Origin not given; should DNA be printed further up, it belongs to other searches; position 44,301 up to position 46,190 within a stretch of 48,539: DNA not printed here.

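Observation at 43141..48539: Compact nucleotide-tailoring cluster: HD + PPase-like / B12-radical SAM + SPASM-radical SAM + adenosine-deaminase-like / dNMP-kinase-like, with no precursor peptide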

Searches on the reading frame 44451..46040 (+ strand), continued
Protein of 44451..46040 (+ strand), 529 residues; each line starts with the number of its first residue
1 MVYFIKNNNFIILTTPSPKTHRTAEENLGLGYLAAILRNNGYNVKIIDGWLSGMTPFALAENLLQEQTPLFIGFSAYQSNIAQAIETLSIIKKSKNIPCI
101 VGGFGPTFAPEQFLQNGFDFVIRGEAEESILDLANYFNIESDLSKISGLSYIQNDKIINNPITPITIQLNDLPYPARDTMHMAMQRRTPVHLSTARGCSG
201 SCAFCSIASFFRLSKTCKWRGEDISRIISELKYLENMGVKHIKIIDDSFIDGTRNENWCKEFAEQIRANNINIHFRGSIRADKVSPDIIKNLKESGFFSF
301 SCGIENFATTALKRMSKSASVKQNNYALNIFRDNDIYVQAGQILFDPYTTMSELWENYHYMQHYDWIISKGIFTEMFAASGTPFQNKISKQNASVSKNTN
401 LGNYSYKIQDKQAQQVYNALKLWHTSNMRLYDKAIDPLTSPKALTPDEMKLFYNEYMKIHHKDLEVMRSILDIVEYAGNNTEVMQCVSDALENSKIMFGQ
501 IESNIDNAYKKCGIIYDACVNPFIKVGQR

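Call 35: search_protein_families(library=pfam, proteins=[L064:9999-12176:+, L045:8310-8936:+, L062:4104-5069:+, L031:3268-4062:+, L059:5738-6577:+, L041:8773-9432:+, L020:5861-6496:+, L021:11796-12404:+, L039:6332-7111:-, L069:6560-7021:+], max_evalue=0.01)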
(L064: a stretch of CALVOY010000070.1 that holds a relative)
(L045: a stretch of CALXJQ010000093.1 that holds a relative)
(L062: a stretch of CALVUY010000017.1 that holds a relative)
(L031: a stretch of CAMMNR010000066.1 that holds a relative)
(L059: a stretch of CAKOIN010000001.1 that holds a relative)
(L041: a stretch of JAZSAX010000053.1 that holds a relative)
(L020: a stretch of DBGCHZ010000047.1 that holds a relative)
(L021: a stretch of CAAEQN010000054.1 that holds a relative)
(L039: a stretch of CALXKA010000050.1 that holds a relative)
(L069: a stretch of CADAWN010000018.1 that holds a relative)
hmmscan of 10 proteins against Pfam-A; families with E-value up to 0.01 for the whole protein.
L064:9999-12176:+ (725 aa): 8 families
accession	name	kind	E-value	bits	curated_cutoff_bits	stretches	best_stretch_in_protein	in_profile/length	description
PF00580.27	UvrD-helicase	-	5.1e-15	56.3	23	1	176-522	3-257/271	UvrD/REP helicase N-terminal domain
PF13361.12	UvrD_C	-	4.1e-09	36.8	25.6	2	634-700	276-349/350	UvrD-like helicase C-terminal domain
PF13245.12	AAA_19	-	3.9e-08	34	25.1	0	188-337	12-115/134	AAA domain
PF13538.12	UvrD_C_2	-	4.3e-06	26.9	27.4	1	652-693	8-48/52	UvrD-like helicase C-terminal domain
PF13087.12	AAA_12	-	1.1e-05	25.5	27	1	563-697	71-191/195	AAA domain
PF01443.25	Viral_helicase1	-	8.7e-05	22.9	21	0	191-205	2-16/228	Viral superfamily 1 RNA helicase core domain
PF09848.15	SLFN-g3_helicase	-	0.0027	17.5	24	0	191-243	5-53/354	Schlafen group 3, DNA/RNA helicase domain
PF00270.35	DEAD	-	0.0065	16.7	26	0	178-229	4-53/167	DEAD/DEAH box helicase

L045:8310-8936:+ (208 aa): 3 families
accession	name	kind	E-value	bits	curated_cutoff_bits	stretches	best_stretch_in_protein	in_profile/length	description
PF02223.23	Thymidylate_kin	-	5.8e-10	39.6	27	1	7-193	1-178/185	Thymidylate kinase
PF13238.12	AAA_18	-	0.00053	20.9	29.4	1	5-43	1-25/128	AAA domain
PF00448.28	SRP54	-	0.0037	17.4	22.7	0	3-29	2-28/196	SRP54-type protein, GTPase domain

L062:4104-5069:+ (321 aa): 2 families
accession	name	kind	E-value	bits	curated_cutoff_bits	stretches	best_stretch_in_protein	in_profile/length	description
PF03215.21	Rad17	-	0.0041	17.5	23.8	0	109-220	32-149/186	Rad17 P-loop domain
PF07475.17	Hpr_kinase_C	-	0.0094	15.9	33.3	0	124-160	20-55/171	HPr Serine kinase C-terminal domain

L031:3268-4062:+ (264 aa): 7 families
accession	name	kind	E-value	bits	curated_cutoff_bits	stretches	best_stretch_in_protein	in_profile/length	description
PF13847.12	Methyltransf_31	-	2.5e-20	73.1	27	1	48-153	2-111/145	Methyltransferase domain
PF08241.18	Methyltransf_11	-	3.1e-19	69.9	21.2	1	54-147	1-91/95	Methyltransferase domain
PF13649.12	Methyltransf_25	-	6.9e-18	65.6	27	1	53-146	1-96/97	Methyltransferase domain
PF01209.24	Ubie_methyltran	-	1.1e-11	45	20.1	1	46-150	44-150/233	ubiE/COQ5 methyltransferase family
PF08242.18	Methyltransf_12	-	2e-11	44.9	30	1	54-148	1-97/98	Methyltransferase domain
PF13489.12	Methyltransf_23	-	2.8e-11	43.9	27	1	47-150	20-115/164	Methyltransferase domain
PF05148.21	Methyltransf_8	-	0.0004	20.7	27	1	95-152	103-157/219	Hypothetical methyltransferase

L059:5738-6577:+ (279 aa): 1 family
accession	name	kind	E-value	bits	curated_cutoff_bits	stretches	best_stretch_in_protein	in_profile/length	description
PF01048.26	PNP_UDP_1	-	1.1e-18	67.9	25.1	1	11-249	4-232/233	Phosphorylase superfamily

L041:8773-9432:+ (219 aa): 0 families

L020:5861-6496:+ (211 aa): 1 family
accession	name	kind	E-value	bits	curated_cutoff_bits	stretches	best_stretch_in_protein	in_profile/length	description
PF00300.27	His_Phos_1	-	8.1e-30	104.4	21.7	1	8-173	1-161/194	Histidine phosphatase superfamily (branch 1)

L021:11796-12404:+ (202 aa): 0 families

L039:6332-7111:- (259 aa): 8 families
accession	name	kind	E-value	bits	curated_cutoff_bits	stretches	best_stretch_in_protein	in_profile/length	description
PF00625.27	Guanylate_kin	-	0.00015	22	25.2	1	16-157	3-144/182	Guanylate kinase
PF13401.12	AAA_22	-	0.0002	22.1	27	1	13-44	3-37/130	AAA domain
PF20720.3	nSTAND3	-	0.00026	21.2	27.2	1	13-42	15-44/155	Novel STAND NTPase 3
PF01656.29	CbiA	-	0.0017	18.7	25.4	1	17-41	1-25/125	CobQ/CobB/MinD/ParA nucleotide binding domain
PF13173.12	AAA_14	-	0.0057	17.1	27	0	15-58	2-47/129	AAA domain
PF00005.33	ABC_tran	-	0.0065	17.5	25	0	14-72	10-67/137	ABC transporter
PF13238.12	AAA_18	-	0.0085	17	29.4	0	19-150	2-113/128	AAA domain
PF00448.28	SRP54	-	0.009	16.1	22.7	0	17-42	3-28/196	SRP54-type protein, GTPase domain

L069:6560-7021:+ (153 aa): 2 families
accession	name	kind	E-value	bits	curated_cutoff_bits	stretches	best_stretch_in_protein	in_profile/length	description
PF05014.21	Nuc_deoxyrib_tr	-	0.00012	22.6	28.8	1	27-116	16-108/117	Nucleoside 2-deoxyribosyltransferase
PF14359.12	DUF4406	-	0.0055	17.5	22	1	28-100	20-88/91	Domain of unknown function (DUF4406)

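Call 36: search_protein_families(library=pfam, proteins=[L007:12378-13664:+, L029:4669-5907:+, L040:11093-12178:+, L004:7538-7945:+, L069:9597-9950:+, L004:10672-11649:+, L059:4664-5730:+], max_evalue=0.01)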
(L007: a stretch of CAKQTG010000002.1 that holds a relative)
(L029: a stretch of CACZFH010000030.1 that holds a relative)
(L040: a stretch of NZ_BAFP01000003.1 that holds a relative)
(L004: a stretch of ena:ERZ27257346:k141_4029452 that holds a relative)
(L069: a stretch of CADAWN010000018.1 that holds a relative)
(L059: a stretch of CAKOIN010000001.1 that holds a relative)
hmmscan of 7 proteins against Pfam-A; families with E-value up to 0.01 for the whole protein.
L007:12378-13664:+ (428 aa): 2 families
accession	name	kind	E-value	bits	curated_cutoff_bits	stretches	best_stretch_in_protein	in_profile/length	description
PF00012.26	HSP70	-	3.6e-27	95.3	20.6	2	5-228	1-231/599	Hsp70 protein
PF06723.19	MreB_Mbl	-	4.1e-07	29.6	27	1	101-227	76-184/327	MreB/Mbl protein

L029:4669-5907:+ (412 aa): 2 families
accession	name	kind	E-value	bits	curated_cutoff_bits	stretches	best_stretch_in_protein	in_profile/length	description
PF01979.26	Amidohydro_1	-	2.4e-36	126.1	25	1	53-380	1-344/345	Amidohydrolase family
PF07969.17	Amidohydro_3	-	9.9e-12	45.5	29.7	2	229-381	302-471/472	Amidohydrolase family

L040:11093-12178:+ (361 aa): 1 family
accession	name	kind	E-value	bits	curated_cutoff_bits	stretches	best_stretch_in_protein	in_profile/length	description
PF01636.29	APH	-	5.8e-15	56.1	23.2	1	175-317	95-233/239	Phosphotransferase enzyme family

L004:7538-7945:+ (135 aa): 2 families
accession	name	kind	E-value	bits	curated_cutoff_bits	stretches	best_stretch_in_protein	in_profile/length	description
PF00293.34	NUDIX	-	4.3e-17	62.8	21.1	1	13-123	10-125/134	NUDIX domain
PF14815.12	NUDIX_4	-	3e-06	27.5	35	1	13-119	5-101/113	NUDIX domain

L069:9597-9950:+ (117 aa): 1 family
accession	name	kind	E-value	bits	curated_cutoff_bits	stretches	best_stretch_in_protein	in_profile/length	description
PF00719.24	Pyrophosphatase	-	9.2e-10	39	23.5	1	32-114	30-115/153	Inorganic pyrophosphatase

L004:10672-11649:+ (325 aa): 1 family
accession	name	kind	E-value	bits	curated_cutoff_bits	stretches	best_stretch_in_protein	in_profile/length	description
PF00962.28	A_deaminase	-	3.4e-13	49.8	27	1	11-320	4-281/330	Adenosine deaminase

L059:4664-5730:+ (354 aa): 3 families
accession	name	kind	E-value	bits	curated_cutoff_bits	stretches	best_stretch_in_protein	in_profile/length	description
PF04055.27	Radical_SAM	-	5.7e-14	53.1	29.5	1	6-155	3-155/166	Radical SAM superfamily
PF13353.11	Fer4_12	-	1.6e-06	28.9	22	1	9-111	14-114/137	4Fe-4S single cluster domain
PF17583.7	DUF5484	-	0.0064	16.6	27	0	30-42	27-39/43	Family of unknown function (DUF5484)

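Call 39: find_related_loci(query=A1, collection=viral_contigs, flank=10000)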
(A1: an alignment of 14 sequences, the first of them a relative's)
Query A1 (529 aa) in viral_contigs; peptide patterns used: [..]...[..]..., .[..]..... (x = any residue, [..] = any of these).
33 stretches matched a pattern, but none encodes a relative of the query by tblastn (E <= 1e-3).

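Call 40: search_dna_similar(query=window:44451-46040:+, collection=phages, mode=protein, max_evalue=0.00001)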
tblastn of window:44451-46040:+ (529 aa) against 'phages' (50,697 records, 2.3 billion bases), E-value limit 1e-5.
Records with a match: 1; places in all: 1; records where one place covers at least 80% of the query: 0.
Best place of each record, by identity: <60% 1.
By first word of the organism name: Bacteriophage 1.
By host as written in the record: - 1.
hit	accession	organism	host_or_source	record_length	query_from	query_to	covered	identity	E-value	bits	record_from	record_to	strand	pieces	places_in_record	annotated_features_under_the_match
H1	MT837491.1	Bacteriophage sp.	human fecal samples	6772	24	365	65%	23.1%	5e-9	65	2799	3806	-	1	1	record has no annotation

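Call 41: search_dna_similar(query=window:44451-46040:+, collection=plasmids, mode=protein, max_evalue=0.00001)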
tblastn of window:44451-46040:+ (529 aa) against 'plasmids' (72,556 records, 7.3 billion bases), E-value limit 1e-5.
Records with a match: 73; places in all: 88; records where one place covers at least 80% of the query: 4.
Best place of each record, by identity: <60% 73.
By first word of the organism name: Rhizobium 11; Streptomyces 9; Azospirillum 6; Sinorhizobium 4; Burkholderia 3; Lawsonia 3; Komagataeibacter 3; Clostridium 2; Streptantibioticus 2; Solidesulfovibrio 2; and 24 more.
By predicted mobility (MOB-suite, as given by PLSDB): non-mobilizable 44; conjugative 15; mobilizable 14.
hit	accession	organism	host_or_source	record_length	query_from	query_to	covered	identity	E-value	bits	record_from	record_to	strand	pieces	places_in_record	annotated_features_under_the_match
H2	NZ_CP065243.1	Streptomyces clavuligerus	cell culture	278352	6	524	98%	42.2%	4e-144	465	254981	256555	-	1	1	radical SAM protein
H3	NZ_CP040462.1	Enterococcus sp. M190262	Homo sapiens,whole organism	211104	5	525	98%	37.5%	1e-94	322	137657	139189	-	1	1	radical SAM protein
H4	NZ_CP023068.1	Sinorhizobium sojae CCBAU 05684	G.max,nodule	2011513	11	436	81%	26.8%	4e-37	154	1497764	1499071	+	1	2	record has no annotation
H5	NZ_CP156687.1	Burkholderia stagnalis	Bacterial cells,soils collected in ...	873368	7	415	77%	26.4%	2e-31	136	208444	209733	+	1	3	radical SAM protein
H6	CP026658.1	Deltaproteobacteria bacterium Smac51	cockroach,pure culture,hindgut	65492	28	472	84%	22.9%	3e-17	93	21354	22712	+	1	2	hypothetical protein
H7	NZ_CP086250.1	Clostridium estertheticum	single colony,beef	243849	28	362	63%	29.4%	1e-26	122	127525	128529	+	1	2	radical SAM protein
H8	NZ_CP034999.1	Rhizobium acidisoli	Phaseolus vulgaris,root nodule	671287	10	330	61%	28.5%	5e-23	111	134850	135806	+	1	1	radical SAM protein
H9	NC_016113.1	Streptantibioticus cattleyicolor NRRL 8057 = DSM 46488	-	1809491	27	362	64%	27.1%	9e-25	116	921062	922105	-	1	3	none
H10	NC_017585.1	Streptantibioticus cattleyicolor NRRL 8057 = DSM 46488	-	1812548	27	362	64%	27.1%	9e-25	116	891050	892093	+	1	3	none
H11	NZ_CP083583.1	Kovacikia minuta CCNUW1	cell culture,fresh water lake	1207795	32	366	63%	26.8%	2e-17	94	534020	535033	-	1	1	record has no annotation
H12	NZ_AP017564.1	Pseudanabaena sp. ABRG5-3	-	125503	3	366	69%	24.6%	5e-13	80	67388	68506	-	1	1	bchE: magnesium-protoporphyrin IX monomethyl ester anaerobic oxidative ...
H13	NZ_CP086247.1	Clostridium sp. CF011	single colony,bovine feces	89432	26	344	60%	27.9%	6e-17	92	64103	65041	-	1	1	radical SAM protein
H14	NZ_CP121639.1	Rhizobium leguminosarum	Trifolium ambiguum,cell culture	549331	26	418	74%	22.4%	1e-16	91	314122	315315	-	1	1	radical SAM protein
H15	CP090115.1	Rhizobium leguminosarum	Trifolium ambiguum,Cell culture,Plant ...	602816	26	418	74%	22.4%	1e-16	91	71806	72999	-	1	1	radical SAM protein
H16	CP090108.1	Rhizobium leguminosarum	Trifolium ambiguum,Cell culture,Plant ...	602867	26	418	74%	22.4%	1e-16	91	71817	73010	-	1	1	radical SAM protein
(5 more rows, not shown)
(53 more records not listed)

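Call 42: get_annotated_region(hit=H2, flank=9000)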
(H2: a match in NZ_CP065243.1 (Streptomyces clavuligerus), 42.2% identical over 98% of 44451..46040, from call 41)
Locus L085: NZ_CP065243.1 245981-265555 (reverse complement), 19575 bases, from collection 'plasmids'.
description: Streptomyces clavuligerus strain F1D35 plasmid pF1D35B, complete sequence
organism: Streptomyces clavuligerus (NCBI taxid 1901)
taxonomy: Bacteria; Actinomycetota; Actinomycetes; Kitasatosporales; Streptomycetaceae; Streptomyces; Streptomyces clavuligerus
host: -; source: cell culture; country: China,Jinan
typing (MOB-suite, as given by PLSDB): non-mobilizable
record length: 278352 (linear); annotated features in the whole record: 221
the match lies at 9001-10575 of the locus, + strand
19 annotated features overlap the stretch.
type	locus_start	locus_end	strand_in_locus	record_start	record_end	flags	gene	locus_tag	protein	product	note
CDS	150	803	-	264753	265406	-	-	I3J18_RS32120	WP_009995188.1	HAD family hydrolase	-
CDS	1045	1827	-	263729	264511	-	-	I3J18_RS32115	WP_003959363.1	ABC transporter permease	-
CDS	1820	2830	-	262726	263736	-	-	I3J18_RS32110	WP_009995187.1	ABC transporter ATP-binding protein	-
CDS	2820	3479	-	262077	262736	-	-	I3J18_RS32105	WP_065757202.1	hypothetical protein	-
CDS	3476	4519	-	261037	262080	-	-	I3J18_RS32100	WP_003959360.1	hypothetical protein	-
CDS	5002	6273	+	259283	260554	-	-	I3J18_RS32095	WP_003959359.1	aminotransferase class III-fold pyridoxal phosphate-dependent enzyme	-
CDS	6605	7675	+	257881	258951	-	-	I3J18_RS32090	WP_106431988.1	class I SAM-dependent methyltransferase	-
CDS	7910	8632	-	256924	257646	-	-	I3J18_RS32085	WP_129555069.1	helix-turn-helix domain-containing protein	GO:0006355 - regulation of DNA-templated transcription [Evidence IEA]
CDS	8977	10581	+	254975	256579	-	-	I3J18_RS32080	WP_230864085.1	radical SAM protein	-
CDS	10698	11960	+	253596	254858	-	-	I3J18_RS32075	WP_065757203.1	radical SAM protein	-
CDS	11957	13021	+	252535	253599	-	-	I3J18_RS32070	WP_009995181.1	phosphotransferase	-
CDS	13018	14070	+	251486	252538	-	-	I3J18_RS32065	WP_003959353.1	hypothetical protein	-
CDS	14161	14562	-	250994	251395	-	-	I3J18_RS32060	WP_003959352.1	hypothetical protein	-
CDS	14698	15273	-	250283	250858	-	-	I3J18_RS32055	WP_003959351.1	MarR family winged helix-turn-helix transcriptional regulator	GO:0006355 - regulation of DNA-templated transcription [Evidence IEA]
CDS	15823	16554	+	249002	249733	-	-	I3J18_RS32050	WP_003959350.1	PAS and helix-turn-helix domain-containing protein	GO:0006355 - regulation of DNA-templated transcription [Evidence IEA]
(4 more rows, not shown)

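Call 43: get_annotated_region(hit=H3, flank=9000)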
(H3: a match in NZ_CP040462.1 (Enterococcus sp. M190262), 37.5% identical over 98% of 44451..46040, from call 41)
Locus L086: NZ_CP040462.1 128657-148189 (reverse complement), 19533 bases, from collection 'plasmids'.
description: Enterococcus sp. M190262 plasmid pM190262, complete sequence
organism: Enterococcus sp. M190262 (NCBI taxid 2582830)
taxonomy: Bacteria; Bacillota; Bacilli; Lactobacillales; Enterococcaceae; Enterococcus; Enterococcus sp. M190262
host: -; source: Homo sapiens,whole organism; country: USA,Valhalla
typing (MOB-suite, as given by PLSDB): conjugative; relaxase MOBP; mating-pair formation MPF_T
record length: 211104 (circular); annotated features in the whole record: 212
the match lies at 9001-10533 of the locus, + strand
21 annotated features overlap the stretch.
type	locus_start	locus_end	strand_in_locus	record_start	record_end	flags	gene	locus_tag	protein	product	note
CDS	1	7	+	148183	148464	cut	-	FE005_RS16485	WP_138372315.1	hypothetical protein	-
CDS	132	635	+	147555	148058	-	mobC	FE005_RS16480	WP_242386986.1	plasmid mobilization relaxosome protein MobC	-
CDS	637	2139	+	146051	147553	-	-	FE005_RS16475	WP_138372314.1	relaxase/mobilization nuclease domain-containing protein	-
CDS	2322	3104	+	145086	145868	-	-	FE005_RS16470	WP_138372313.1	Fic family protein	-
CDS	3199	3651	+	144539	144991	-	-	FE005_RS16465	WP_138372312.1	transcriptional regulator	-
CDS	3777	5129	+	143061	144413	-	-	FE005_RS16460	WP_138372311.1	DNA cytosine methyltransferase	-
CDS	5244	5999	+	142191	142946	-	-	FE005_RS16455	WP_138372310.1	site-specific DNA-methyltransferase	GO:0009307 - DNA restriction-modification system [Evidence IEA]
CDS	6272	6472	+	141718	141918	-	-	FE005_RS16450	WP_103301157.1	hypothetical protein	-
CDS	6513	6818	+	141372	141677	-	-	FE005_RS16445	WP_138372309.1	hypothetical protein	-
CDS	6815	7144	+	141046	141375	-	-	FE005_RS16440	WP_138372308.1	hypothetical protein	-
CDS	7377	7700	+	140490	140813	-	-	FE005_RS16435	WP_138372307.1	hypothetical protein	-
CDS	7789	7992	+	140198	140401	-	-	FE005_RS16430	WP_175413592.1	hypothetical protein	-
CDS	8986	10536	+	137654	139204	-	-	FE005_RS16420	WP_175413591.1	radical SAM protein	-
CDS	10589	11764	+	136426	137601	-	-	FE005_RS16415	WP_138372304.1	radical SAM protein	-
CDS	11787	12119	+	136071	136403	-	-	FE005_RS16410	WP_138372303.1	inorganic diphosphatase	GO:0006796 - phosphate-containing compound metabolic process [Evidence IEA]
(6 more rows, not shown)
